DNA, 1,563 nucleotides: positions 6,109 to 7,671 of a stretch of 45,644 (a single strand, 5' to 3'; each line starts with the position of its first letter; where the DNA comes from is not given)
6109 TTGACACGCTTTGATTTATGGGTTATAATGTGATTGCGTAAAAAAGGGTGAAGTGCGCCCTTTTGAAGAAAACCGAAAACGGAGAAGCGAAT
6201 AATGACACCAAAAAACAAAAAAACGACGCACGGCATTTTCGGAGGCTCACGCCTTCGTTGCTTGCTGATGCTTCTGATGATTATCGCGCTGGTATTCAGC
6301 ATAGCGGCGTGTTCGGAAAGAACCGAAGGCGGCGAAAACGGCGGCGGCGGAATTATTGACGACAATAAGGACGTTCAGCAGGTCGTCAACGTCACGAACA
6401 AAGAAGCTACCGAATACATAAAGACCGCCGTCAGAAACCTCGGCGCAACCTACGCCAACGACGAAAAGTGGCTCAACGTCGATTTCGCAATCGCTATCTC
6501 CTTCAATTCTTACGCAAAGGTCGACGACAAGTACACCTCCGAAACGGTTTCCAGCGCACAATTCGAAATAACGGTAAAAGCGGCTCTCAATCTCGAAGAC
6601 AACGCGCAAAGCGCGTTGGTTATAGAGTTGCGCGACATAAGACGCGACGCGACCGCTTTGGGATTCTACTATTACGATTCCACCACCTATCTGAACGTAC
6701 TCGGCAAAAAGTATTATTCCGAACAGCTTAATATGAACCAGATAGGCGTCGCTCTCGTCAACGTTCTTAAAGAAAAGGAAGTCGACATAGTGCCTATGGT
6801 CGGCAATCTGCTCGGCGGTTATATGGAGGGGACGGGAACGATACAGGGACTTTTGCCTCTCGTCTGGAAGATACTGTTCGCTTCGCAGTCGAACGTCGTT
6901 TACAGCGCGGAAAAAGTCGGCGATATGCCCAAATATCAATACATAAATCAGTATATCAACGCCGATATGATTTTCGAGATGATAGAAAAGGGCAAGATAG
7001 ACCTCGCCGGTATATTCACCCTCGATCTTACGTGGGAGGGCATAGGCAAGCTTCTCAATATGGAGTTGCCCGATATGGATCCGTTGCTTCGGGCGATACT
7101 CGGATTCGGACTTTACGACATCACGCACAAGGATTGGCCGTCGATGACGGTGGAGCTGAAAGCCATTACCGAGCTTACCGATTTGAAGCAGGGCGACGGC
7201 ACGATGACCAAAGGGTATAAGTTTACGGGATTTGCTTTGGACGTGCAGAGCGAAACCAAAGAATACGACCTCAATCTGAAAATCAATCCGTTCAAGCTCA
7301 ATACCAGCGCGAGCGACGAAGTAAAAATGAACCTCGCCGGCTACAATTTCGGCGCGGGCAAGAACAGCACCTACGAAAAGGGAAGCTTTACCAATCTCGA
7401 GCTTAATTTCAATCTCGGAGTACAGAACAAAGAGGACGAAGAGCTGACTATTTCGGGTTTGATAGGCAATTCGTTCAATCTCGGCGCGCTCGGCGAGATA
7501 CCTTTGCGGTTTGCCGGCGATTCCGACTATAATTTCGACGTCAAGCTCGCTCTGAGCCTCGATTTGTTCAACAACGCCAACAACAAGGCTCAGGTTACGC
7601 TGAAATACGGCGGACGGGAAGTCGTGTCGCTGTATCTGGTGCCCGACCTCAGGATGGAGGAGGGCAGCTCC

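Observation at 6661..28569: Hidden periodicity: a very divergent two-motif (A then B) module recurs 13-14 times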

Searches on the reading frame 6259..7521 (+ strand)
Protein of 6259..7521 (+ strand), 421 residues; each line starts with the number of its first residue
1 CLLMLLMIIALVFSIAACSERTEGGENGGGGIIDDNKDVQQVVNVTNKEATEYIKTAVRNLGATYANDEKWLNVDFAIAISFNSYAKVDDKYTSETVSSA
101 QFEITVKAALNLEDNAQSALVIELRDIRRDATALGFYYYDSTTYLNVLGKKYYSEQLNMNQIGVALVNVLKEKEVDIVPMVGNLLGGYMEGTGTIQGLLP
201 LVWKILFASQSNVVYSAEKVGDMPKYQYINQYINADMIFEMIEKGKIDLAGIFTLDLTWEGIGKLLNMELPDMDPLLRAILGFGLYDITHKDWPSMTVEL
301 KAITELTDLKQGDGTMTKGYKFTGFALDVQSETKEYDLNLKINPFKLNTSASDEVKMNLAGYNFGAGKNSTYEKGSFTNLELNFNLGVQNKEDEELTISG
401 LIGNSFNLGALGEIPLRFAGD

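Call 29: find_homologous_proteins(query=window:6259-7521:+, max_evalue=0.001)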
Query window:6259-7521:+ (421 aa): 3 proteins with E <= 0.001 among 6916 candidates.
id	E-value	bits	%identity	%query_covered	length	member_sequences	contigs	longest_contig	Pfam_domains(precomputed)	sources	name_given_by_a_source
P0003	5.5e-115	403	47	99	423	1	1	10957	-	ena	-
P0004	8.2e-81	290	39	96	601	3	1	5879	-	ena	-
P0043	9.1e-70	254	39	92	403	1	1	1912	-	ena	-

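Call 39: predict_structure(alignment_id=A2)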
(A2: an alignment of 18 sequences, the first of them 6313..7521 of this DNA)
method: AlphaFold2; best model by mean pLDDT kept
length: 403 residues; sequences in the alignment: 18
mean_pLDDT: 53.1   pTM: 0.47
mean pLDDT of the five models: 53.1, 52.0, 47.3, 44.5, 42.4
residues with pLDDT >= 90: 0; 70-90: 99; 50-70: 105; < 50: 199
segments of 3 or more residues with pLDDT < 50: 1-21, 43-50, 137-185, 215-259, 261-267, 335-374, 376-378, 383-403
pLDDT, mean of each block of 10 residues (from residue 1): 27 38 59 59 43 67 80 83 77 61 77 75 64 52 36 36 28 30 49 69 81 52 42 32 39 43 46 55 75 75 71 72 66 48 40 28 30 47 43 34 31
secondary structure, 60 per line:
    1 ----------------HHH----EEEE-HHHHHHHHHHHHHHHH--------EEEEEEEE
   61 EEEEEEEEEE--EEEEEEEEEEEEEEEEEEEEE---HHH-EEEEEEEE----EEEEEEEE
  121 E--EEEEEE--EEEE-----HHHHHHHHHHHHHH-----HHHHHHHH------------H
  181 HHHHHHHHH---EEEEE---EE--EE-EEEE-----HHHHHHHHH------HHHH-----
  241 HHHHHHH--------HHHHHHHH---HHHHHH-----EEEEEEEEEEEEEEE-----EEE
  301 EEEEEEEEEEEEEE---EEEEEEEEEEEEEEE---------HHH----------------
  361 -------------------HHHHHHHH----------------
elements in order: E24-27 H29-44 E53-70 E73-93 E101-108 E113-121 E124-129 E132-135 H141-154 H160-167 H180-189 E193-197 E208-211 H217-225 H232-235 H241-247 H256-263 H267-272 E278-292 E298-314 E318-332 H380-387

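Call 41: fold_search(model_id=the predicted structure, library=pdb)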
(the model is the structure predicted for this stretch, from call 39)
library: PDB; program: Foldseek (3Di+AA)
matches with E <= 10: 971; with E <= 0.001: 2
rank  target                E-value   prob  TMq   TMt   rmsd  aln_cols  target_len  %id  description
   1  7hu0_B                8.7e-04  0.28  0.10  0.14  22.3       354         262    9  PanDDA analysis group deposition -- Crystal Structure of FatA in complex with Z728939702 (released 2025-08-13)
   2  8qrt_AAA              9.8e-04  0.21  0.10  0.13  22.2       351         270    8  Acyl-ACP thioesterase from Lemna paucicostata in complex with a spirolactam (released 2024-02-21)
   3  7hr2_B                1.7e-03  0.28  0.11  0.15  20.5       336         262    8  PanDDA analysis group deposition -- Crystal Structure of FatA in complex with Z56946871 (released 2025-08-13)
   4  7hs6_B                1.7e-03  0.20  0.10  0.13  23.0       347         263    8  PanDDA analysis group deposition -- Crystal Structure of FatA in complex with Z1220452176 (released 2025-08-13)
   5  9bd8_A                2.0e-03  0.77  0.20  0.18  14.3       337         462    7  ApoB 100 beta barrel bound to LDLR beta propeller (released 2024-12-25)
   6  8qrt_BBB              2.6e-03  0.20  0.11  0.14  20.2       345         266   10  Acyl-ACP thioesterase from Lemna paucicostata in complex with a spirolactam (released 2024-02-21)
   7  7hqt_B                3.3e-03  0.18  0.09  0.13  21.9       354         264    9  PanDDA analysis group deposition -- Crystal Structure of FatA in complex with Z104503564 (released 2025-08-13)
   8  7hsv_B                5.6e-03  0.15  0.09  0.13  22.7       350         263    8  PanDDA analysis group deposition -- Crystal Structure of FatA in complex with Z2643472210 (released 2025-08-13)
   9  7hu0_A                6.3e-03  0.16  0.11  0.14  20.4       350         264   10  PanDDA analysis group deposition -- Crystal Structure of FatA in complex with Z728939702 (released 2025-08-13)
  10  8qs0_AAA              6.3e-03  0.14  0.09  0.12  23.7       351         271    7  Acyl-ACP thioesterase from Lemna paucicostata in complex with a spirolactam (released 2024-02-21)
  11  7hs0_A                6.6e-03  0.18  0.11  0.14  20.3       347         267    7  PanDDA analysis group deposition -- Crystal Structure of FatA in complex with Z119990900 (released 2025-08-13)
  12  3bk5                  7.0e-03  0.75  0.17  0.25  12.2       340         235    8  Crystal structure of putative outer membrane lipoprotein-sorting protein domain from Vibrio parahaemolyticus (released 2008-02-05)
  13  9jg8_A                7.0e-03  0.51  0.15  0.24  19.1       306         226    8  Structure of cargo complex (BtpeA-BtaeB-BtapC) bound to the VgrG spike from the Type VI secretion system (released 2025-09-10)
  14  9tp6_B                7.8e-03  0.63  0.17  0.24  15.9       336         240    6  Structure of LolA3 from Porphyromonas gingivalis (released 2026-02-18)
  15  8xjc_A                7.8e-03  0.33  0.15  0.19  17.5       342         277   11  a novel haemophore of of Riemerella anatipestifer (released 2025-06-25)
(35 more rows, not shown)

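Call 78: fold_search(model_id=the predicted structure, library=viral)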
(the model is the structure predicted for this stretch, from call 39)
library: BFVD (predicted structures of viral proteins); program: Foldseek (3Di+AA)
matches with E <= 10: 600; with E <= 0.001: 2
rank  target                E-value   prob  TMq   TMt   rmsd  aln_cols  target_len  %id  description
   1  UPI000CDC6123         8.6e-05  0.41  0.10  0.08  27.1       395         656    8  (no name look-up for this kind of identifier)
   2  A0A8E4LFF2            6.5e-04  0.30  0.12  0.10  29.0       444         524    8  Envelope glycoprotein Q1 [Human betaherpesvirus 6A]
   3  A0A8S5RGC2            4.2e-03  0.18  0.10  0.09  23.2       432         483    7  Outer membrane protein [virus sp. ct5rm7]
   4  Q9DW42                1.1e-02  0.10  0.10  0.08  26.6       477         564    8  Pr151.3 [Rat cytomegalovirus (strain Maastricht)]
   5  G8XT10                1.2e-02  0.18  0.09  0.08  23.9       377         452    7  Protein UL112 [Saimiriine betaherpesvirus 4]
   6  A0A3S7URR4            1.7e-02  0.11  0.12  0.09  27.7       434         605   10  (no name in the UniProt tables at hand)
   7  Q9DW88                1.8e-02  0.25  0.12  0.18  22.3       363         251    8  PR112 (Fragment) [Rat cytomegalovirus (strain Maastricht)]
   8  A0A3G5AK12            2.0e-02  0.06  0.09  0.04  23.7       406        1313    9  VETF-like early transcription factor large subunit [Solivirus sp.]
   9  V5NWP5                2.2e-02  0.20  0.10  0.18  19.5       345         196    5  F-UL4 protein [Chelonid alphaherpesvirus 5]
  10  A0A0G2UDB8            2.5e-02  0.08  0.08  0.06  28.1       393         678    7  Protein UL112 [Human cytomegalovirus]
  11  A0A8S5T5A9            2.7e-02  0.09  0.09  0.10  23.3       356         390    9  DUF4236 domain-containing protein [Myoviridae sp. ct6eX13]
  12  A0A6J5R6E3            2.7e-02  0.07  0.09  0.05  30.8       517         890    8  LamG domain containing protein (Fragment) [uncultured Caudovirales phage]
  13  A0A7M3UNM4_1          3.2e-02  0.08  0.10  0.07  31.9       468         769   10  Uncharacterized protein [Pyramimonas orientalis virus 01B]
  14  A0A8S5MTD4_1          3.3e-02  0.06  0.09  0.05  24.9       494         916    8  Tail protein [Myoviridae sp. ctino4]
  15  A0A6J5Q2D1            4.2e-02  0.04  0.08  0.03  26.8       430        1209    7  Uncharacterized protein [uncultured Caudovirales phage]
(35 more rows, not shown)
